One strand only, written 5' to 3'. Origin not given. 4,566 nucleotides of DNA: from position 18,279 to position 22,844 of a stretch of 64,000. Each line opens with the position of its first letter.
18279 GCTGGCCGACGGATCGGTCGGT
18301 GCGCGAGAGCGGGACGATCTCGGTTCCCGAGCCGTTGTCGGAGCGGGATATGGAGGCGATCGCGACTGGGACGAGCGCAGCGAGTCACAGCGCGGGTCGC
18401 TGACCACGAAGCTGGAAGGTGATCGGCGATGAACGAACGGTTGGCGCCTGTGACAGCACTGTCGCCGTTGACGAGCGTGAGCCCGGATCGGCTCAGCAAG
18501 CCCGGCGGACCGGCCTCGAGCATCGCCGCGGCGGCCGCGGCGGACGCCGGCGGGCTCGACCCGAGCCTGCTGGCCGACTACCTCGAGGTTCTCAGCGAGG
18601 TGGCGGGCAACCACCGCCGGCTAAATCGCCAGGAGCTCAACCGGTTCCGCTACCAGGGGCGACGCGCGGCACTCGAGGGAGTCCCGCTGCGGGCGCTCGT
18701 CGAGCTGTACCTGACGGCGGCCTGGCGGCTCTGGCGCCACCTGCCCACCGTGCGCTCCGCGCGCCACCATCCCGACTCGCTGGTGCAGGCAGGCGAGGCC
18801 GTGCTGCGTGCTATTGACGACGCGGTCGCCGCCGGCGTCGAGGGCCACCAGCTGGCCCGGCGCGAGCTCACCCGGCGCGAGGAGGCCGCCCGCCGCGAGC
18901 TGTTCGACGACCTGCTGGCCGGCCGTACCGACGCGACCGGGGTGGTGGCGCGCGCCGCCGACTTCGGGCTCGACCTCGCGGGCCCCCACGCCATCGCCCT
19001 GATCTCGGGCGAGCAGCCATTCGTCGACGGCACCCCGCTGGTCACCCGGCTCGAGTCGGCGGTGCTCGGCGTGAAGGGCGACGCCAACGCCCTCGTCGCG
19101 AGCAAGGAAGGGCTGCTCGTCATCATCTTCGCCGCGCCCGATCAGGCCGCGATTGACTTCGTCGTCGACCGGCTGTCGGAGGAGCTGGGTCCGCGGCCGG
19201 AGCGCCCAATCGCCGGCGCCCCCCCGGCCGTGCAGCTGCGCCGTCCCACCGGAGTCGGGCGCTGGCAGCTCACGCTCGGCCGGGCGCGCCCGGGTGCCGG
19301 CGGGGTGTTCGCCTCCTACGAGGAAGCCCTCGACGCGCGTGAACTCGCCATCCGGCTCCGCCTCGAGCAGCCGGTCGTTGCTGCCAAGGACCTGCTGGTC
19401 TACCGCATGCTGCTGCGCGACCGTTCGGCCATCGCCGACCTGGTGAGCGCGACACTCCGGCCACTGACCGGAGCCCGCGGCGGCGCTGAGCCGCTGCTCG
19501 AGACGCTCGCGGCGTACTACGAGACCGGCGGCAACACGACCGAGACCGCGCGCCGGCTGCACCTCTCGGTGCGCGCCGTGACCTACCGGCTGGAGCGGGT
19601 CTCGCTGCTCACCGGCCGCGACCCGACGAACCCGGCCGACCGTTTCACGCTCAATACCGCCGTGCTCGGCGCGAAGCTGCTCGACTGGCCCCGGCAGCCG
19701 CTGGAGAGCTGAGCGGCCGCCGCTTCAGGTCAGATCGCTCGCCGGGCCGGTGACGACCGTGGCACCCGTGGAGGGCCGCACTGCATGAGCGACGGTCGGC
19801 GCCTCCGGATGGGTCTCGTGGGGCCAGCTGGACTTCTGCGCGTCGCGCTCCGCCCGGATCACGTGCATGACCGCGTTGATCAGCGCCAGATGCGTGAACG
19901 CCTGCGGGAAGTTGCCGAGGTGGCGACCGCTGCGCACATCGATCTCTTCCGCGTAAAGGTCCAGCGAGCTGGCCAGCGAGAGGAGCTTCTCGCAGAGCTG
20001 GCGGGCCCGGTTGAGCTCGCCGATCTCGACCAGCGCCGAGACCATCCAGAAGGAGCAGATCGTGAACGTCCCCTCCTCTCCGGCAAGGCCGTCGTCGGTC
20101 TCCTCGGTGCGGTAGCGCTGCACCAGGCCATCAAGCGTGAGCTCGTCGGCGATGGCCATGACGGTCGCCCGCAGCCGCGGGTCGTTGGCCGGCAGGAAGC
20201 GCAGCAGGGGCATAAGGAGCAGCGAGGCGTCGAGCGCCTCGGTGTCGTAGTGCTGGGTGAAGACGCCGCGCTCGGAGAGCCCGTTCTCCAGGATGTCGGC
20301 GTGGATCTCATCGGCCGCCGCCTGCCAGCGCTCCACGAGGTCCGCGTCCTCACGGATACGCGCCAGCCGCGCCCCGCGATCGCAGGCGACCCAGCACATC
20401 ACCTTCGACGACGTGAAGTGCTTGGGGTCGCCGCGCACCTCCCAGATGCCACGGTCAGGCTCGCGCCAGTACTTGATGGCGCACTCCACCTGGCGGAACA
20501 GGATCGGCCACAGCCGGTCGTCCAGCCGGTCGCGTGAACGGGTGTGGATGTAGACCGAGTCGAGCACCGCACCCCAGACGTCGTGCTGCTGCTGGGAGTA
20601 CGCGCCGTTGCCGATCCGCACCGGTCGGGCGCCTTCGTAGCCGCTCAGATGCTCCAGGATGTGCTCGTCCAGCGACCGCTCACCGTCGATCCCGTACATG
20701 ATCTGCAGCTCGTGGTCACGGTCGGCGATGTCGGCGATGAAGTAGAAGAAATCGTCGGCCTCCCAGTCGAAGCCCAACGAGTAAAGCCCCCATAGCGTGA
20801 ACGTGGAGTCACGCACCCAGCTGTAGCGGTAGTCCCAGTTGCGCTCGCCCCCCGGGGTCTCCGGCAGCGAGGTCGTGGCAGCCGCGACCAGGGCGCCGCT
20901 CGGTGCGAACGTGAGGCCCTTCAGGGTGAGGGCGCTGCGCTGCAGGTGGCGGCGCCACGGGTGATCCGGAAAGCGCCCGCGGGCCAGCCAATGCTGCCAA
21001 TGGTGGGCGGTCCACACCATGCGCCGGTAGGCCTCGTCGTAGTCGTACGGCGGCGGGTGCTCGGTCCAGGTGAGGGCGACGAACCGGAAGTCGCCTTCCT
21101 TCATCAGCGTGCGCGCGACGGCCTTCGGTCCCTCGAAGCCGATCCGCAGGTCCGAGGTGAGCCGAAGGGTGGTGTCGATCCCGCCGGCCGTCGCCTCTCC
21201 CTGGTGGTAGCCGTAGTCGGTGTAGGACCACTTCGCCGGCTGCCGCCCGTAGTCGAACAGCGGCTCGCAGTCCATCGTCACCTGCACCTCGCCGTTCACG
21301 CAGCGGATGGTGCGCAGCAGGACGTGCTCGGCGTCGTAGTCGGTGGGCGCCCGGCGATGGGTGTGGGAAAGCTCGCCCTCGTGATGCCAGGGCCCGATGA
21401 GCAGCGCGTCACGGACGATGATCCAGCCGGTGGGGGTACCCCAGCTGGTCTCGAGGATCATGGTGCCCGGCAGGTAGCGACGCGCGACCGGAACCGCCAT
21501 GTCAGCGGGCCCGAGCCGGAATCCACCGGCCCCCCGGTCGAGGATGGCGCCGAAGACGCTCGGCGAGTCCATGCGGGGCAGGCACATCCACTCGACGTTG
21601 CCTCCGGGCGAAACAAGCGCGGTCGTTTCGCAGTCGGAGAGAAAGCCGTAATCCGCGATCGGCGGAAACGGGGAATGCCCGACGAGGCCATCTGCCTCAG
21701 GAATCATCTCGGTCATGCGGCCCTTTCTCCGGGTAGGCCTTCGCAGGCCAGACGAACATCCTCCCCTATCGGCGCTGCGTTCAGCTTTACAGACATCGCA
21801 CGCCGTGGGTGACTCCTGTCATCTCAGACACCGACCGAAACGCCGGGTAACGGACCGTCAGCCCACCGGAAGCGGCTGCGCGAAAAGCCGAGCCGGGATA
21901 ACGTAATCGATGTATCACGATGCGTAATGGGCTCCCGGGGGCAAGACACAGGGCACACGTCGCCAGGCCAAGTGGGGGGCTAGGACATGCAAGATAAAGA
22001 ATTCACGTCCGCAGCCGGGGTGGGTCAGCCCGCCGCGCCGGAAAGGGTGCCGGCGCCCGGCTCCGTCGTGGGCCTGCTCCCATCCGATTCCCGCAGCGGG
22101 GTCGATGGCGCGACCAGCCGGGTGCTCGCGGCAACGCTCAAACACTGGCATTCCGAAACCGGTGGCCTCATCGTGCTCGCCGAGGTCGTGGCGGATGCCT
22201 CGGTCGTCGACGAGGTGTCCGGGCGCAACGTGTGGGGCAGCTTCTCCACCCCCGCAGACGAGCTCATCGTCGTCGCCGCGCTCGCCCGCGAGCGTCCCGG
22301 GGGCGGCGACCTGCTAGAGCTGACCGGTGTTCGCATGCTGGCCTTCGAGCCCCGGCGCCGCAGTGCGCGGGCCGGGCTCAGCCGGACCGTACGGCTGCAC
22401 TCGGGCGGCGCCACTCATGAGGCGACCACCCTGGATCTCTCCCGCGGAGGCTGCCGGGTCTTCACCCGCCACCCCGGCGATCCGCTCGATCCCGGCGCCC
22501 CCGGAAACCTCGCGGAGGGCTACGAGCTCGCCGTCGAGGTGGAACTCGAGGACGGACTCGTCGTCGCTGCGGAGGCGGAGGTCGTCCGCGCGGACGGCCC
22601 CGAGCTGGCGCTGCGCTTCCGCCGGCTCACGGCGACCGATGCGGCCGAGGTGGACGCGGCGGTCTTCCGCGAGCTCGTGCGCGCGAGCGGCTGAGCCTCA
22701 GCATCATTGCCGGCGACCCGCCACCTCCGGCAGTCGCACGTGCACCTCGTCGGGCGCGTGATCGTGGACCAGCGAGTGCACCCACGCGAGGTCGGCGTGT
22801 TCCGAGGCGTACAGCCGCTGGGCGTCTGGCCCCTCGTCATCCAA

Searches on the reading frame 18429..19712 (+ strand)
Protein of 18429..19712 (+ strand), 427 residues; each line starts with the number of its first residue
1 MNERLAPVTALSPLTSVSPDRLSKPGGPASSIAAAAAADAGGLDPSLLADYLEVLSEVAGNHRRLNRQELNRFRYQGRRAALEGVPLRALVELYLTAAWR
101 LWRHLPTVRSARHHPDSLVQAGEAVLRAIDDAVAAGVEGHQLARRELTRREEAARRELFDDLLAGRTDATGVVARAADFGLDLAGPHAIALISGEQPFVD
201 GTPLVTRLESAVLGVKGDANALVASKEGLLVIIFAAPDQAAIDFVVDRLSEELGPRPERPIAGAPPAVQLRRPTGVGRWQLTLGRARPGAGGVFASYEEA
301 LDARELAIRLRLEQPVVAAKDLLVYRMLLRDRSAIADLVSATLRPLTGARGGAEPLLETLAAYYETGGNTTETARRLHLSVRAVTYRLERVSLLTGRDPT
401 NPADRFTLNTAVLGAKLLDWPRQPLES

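Call 40: search_protein_families(library=pfam, max_evalue=0.001, proteins=[window:18429-19712:+])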
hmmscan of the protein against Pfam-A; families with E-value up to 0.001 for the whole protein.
window:18429-19712:+ (427 aa): 2 families
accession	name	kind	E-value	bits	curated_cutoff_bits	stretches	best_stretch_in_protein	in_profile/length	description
PF13556.12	HTH_30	-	1.9e-17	63.2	27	1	356-412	1-57/59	PucR C-terminal helix-turn-helix domain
PF17853.6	GGDEF_2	-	9e-14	52.2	24.5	1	165-305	2-115/116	GGDEF-like domain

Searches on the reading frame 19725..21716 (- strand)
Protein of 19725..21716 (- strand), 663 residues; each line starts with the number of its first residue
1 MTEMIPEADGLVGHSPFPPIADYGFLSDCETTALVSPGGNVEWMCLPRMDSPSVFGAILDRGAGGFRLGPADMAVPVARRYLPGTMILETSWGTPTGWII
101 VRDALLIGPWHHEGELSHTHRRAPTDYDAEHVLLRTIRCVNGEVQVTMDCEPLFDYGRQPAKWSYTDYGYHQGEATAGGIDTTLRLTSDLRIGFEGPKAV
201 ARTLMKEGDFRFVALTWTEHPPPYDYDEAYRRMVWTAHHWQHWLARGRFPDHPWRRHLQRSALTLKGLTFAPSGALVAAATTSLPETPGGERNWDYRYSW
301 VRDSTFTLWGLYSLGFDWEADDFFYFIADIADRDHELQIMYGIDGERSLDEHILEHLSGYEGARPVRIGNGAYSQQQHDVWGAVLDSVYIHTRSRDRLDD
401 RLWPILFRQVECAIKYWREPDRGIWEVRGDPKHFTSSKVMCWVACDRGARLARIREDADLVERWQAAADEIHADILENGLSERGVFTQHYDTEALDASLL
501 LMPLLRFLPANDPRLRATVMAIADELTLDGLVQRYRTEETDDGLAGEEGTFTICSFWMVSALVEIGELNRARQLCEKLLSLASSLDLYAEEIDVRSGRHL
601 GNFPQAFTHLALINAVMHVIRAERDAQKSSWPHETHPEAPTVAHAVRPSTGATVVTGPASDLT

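Call 40: search_protein_families(library=pfam, max_evalue=0.001, proteins=[window:19725-21716:-])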
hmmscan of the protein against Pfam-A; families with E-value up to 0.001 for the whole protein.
window:19725-21716:- (663 aa): 2 families
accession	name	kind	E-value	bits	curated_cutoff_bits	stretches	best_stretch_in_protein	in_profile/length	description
PF00723.27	Glyco_hydro_15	-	1.4e-68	232.2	22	1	256-616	5-426/427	Glycosyl hydrolases family 15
PF19291.4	TREH_N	-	4.7e-17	62.4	23.1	1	18-93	13-89/211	Trehalase-like, N-terminal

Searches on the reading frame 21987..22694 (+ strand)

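Call 40: search_protein_families(library=pfam, max_evalue=0.001, proteins=[window:21987-22694:+])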
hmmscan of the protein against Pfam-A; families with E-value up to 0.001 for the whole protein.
window:21987-22694:+ (235 aa): 1 family
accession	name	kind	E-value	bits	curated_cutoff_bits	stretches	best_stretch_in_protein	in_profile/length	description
PF07238.19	PilZ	-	2e-13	51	22.5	1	123-227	2-101/102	PilZ domain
